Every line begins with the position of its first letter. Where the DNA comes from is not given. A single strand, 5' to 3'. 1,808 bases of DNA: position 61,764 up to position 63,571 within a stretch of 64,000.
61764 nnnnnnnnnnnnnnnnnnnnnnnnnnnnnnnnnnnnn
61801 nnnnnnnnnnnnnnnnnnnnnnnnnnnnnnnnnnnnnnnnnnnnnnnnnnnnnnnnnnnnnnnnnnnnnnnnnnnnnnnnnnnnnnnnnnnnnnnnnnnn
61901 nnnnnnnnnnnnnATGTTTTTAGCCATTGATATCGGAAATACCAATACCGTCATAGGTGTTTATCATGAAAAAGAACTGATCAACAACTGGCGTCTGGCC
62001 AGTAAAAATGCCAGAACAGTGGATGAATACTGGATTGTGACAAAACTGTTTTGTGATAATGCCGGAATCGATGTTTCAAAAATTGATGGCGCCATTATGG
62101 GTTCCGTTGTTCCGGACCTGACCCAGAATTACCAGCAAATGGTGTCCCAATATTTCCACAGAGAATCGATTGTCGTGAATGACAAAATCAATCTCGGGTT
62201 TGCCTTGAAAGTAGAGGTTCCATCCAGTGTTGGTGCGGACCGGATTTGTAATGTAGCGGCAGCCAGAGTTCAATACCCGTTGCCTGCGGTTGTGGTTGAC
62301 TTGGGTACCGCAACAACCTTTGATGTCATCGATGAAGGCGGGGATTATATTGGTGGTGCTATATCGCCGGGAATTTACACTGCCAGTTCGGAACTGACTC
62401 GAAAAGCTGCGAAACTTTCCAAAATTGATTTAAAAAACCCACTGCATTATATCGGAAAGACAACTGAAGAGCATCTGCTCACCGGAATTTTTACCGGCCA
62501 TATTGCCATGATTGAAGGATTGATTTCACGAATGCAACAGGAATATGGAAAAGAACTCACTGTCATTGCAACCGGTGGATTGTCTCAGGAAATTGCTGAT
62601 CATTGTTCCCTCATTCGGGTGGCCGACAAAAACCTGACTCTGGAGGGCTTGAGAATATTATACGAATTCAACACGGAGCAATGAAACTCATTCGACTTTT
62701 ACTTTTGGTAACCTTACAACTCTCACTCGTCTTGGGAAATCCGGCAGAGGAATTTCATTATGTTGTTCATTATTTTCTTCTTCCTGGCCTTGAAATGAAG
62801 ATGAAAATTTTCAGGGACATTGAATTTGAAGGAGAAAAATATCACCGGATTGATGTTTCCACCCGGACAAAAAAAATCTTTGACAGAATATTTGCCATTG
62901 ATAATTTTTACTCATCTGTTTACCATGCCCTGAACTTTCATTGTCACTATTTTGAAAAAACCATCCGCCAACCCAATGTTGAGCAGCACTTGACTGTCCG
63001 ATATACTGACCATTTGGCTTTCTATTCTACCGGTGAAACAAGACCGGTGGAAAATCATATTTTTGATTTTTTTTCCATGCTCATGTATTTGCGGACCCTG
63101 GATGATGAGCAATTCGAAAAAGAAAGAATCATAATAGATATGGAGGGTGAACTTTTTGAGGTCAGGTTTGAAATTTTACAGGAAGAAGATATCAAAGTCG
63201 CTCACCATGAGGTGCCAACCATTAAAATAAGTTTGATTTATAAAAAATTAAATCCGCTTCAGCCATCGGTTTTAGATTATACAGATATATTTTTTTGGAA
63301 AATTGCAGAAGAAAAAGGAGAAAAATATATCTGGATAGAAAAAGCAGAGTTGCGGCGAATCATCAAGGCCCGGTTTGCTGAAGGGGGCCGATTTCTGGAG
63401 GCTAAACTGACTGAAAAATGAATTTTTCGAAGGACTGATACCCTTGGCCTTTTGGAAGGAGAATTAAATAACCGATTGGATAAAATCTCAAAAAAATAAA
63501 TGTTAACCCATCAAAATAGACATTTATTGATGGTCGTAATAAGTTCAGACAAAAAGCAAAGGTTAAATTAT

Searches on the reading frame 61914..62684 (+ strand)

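Call 72: search_protein_families(library=pfam, proteins=[window:61914-62684:+], max_evalue=0.001)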
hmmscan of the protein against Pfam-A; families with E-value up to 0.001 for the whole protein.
window:61914-62684:+ (256 aa): 1 family
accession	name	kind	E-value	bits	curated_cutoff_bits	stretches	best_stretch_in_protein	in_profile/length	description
PF03309.20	Pan_kinase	-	5.4e-60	203.2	24.7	1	2-206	1-205/205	Type III pantothenate kinase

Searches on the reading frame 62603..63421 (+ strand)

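Call 72: search_protein_families(library=pfam, proteins=[window:62603-63421:+], max_evalue=0.001)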
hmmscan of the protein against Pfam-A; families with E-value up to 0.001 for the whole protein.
window:62603-63421:+ (272 aa): 1 family
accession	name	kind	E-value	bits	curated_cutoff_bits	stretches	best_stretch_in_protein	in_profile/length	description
PF11306.15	DUF3108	-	8.1e-10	39.3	26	1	53-258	2-199/209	Protein of unknown function (DUF3108)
